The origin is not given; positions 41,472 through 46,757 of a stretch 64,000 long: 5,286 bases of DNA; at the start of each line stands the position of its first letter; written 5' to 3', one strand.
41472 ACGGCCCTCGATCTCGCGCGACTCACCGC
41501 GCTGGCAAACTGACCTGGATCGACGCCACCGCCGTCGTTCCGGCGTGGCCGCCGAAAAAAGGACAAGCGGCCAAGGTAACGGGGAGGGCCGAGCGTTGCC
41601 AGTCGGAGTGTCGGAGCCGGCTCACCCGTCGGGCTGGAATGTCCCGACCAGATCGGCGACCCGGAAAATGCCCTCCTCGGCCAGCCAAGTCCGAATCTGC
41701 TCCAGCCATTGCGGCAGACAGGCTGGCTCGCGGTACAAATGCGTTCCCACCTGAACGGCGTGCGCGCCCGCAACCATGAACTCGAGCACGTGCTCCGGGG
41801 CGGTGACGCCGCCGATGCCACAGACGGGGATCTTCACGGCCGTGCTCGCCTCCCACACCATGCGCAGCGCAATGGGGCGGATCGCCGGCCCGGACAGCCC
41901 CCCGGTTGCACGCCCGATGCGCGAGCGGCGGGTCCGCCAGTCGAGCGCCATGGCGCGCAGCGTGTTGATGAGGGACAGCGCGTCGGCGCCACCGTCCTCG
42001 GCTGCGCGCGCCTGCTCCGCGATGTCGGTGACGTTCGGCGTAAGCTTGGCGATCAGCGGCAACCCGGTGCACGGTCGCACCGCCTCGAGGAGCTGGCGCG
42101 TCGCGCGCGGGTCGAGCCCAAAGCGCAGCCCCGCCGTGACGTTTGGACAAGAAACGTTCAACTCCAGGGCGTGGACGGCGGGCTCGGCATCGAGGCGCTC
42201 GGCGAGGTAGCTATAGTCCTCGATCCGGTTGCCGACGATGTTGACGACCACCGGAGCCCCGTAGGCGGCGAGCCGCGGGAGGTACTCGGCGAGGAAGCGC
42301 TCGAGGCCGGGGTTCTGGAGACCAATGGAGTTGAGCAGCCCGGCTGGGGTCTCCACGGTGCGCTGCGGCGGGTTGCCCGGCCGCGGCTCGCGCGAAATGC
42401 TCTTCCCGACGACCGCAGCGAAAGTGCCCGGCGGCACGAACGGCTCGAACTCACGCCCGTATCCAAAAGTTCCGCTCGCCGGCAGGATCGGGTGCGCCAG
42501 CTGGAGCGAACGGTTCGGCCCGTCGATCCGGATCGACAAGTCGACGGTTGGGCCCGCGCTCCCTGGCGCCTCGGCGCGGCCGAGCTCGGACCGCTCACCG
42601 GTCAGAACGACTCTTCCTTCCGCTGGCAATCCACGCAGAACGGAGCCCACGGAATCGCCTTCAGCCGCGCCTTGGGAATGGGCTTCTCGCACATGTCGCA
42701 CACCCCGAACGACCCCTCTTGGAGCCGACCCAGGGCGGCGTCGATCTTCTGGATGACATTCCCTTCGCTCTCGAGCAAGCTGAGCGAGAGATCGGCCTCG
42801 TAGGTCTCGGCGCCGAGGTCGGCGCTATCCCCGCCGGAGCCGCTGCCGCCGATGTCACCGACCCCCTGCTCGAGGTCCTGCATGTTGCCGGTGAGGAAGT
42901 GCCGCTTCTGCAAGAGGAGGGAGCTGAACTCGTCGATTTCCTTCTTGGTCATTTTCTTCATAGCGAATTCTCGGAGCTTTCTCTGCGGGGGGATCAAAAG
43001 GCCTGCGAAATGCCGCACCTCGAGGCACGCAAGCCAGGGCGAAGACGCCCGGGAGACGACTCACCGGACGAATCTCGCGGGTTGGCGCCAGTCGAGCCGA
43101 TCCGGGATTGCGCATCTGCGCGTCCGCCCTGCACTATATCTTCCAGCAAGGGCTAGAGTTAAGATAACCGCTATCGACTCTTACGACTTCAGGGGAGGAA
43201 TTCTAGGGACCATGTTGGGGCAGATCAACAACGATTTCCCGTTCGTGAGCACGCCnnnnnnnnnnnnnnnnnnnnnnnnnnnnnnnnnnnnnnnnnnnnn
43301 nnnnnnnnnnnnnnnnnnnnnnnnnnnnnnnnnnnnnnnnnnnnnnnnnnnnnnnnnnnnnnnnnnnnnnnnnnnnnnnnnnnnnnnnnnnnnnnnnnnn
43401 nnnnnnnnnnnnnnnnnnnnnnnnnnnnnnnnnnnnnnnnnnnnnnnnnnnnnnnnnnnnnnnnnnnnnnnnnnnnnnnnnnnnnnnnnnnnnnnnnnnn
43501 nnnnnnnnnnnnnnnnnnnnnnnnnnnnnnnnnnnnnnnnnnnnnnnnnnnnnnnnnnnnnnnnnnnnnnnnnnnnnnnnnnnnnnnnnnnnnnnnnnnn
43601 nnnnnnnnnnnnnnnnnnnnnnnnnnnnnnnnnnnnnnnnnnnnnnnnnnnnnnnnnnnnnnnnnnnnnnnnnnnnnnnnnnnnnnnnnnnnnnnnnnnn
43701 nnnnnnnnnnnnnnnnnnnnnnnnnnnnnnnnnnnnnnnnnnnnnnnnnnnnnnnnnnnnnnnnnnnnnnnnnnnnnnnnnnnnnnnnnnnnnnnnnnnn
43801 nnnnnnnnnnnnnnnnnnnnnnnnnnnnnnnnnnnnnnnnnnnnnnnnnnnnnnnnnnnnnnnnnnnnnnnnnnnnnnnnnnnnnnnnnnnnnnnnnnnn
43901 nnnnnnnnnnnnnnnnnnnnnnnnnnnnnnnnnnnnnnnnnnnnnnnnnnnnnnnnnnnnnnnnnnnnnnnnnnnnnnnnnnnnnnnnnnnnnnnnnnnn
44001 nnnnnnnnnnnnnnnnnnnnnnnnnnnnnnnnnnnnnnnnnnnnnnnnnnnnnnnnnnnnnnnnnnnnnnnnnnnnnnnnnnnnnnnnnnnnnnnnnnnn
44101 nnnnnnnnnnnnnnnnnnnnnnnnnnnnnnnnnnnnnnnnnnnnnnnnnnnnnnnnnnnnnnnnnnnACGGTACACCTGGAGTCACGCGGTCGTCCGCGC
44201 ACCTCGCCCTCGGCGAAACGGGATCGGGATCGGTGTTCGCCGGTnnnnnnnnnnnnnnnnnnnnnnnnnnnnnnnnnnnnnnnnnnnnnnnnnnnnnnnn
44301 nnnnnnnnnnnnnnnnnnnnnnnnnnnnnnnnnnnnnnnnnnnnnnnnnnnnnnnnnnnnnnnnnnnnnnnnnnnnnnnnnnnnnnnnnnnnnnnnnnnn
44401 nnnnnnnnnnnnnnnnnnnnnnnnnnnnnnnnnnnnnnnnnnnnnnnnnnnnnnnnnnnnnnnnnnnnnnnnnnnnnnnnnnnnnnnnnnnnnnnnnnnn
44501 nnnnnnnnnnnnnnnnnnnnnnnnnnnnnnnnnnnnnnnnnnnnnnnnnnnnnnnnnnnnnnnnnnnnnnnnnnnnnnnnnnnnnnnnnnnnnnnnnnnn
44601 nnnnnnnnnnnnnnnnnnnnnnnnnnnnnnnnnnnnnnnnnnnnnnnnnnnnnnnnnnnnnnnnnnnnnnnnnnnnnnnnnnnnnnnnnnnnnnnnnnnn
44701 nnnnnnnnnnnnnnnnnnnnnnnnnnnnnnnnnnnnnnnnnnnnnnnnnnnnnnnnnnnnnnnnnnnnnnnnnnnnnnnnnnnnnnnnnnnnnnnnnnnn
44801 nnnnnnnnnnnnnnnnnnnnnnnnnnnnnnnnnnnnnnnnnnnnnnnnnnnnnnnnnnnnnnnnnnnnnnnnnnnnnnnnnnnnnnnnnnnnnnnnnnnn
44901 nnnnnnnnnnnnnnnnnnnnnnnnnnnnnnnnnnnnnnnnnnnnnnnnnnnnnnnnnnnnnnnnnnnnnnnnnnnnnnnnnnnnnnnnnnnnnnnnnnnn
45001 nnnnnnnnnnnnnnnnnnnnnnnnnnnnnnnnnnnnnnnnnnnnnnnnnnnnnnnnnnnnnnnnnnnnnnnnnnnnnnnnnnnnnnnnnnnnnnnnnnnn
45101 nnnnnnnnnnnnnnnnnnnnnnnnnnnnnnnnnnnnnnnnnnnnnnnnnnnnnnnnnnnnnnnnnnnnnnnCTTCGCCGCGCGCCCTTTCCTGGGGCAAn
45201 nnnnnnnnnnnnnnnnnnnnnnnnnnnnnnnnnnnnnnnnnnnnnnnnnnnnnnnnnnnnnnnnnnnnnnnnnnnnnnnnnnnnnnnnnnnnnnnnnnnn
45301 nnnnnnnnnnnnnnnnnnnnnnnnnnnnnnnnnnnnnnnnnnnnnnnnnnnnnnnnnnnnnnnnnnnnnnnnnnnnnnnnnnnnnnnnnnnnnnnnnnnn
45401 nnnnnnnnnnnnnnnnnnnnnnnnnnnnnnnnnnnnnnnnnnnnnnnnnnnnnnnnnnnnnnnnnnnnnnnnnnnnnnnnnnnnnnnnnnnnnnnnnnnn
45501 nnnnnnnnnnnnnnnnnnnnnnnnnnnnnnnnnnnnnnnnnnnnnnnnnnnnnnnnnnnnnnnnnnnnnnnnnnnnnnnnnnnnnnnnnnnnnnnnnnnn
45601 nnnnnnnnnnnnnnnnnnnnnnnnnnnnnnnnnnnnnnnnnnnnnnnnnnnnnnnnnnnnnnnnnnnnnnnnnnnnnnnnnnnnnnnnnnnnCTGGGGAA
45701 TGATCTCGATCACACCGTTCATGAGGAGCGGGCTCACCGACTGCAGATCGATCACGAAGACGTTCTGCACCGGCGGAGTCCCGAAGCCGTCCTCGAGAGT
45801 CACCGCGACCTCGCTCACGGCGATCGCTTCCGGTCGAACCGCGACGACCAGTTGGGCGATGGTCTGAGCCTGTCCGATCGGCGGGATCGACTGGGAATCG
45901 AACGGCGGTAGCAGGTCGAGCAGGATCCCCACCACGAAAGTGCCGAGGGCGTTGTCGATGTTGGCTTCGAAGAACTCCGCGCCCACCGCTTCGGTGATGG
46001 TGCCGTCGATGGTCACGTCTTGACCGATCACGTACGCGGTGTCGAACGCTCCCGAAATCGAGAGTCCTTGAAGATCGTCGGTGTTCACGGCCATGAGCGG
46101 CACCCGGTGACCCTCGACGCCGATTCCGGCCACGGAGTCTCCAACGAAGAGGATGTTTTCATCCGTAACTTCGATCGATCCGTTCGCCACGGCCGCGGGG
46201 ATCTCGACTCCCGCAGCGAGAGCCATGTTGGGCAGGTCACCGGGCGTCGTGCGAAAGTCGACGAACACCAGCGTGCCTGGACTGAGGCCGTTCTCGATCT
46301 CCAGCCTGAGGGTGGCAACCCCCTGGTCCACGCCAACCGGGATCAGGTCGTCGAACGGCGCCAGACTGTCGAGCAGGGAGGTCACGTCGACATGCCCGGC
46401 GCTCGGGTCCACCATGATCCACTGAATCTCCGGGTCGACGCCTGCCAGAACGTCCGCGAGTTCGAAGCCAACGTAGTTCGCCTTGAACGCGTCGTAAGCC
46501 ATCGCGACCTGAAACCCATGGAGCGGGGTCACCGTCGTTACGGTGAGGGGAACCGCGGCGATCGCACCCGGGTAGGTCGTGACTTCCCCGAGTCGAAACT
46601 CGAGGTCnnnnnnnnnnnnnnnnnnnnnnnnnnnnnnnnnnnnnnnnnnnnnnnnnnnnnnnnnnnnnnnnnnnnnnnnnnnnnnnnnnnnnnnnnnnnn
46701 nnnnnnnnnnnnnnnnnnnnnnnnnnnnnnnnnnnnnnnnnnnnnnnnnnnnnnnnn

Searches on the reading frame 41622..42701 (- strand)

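Call 64: search_protein_families(library=pfam, proteins=[window:41622-42701:-], max_evalue=0.00001)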
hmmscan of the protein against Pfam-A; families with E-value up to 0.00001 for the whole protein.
window:41622-42701:- (359 aa): 1 family
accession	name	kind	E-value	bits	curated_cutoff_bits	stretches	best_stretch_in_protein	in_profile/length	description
PF01180.27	DHO_dh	-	6.8e-66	222.9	27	1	66-338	9-289/291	Dihydroorotate dehydrogenase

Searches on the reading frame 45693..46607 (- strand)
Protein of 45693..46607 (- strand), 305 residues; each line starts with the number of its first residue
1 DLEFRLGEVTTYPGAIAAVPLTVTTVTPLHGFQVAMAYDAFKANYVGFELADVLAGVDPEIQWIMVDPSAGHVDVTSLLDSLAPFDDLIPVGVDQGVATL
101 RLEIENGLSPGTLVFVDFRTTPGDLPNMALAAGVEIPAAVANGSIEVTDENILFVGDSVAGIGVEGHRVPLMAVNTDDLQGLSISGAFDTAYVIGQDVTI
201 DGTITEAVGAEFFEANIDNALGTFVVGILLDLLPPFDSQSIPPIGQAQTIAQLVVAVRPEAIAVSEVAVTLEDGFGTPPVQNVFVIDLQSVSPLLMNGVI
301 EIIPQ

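Call 35: search_solved_structures(query=window:45693-46607:-, max_evalue=10, show_alignments=1)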
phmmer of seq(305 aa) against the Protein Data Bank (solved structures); distinct sequences matched with E-value up to 10: 0.
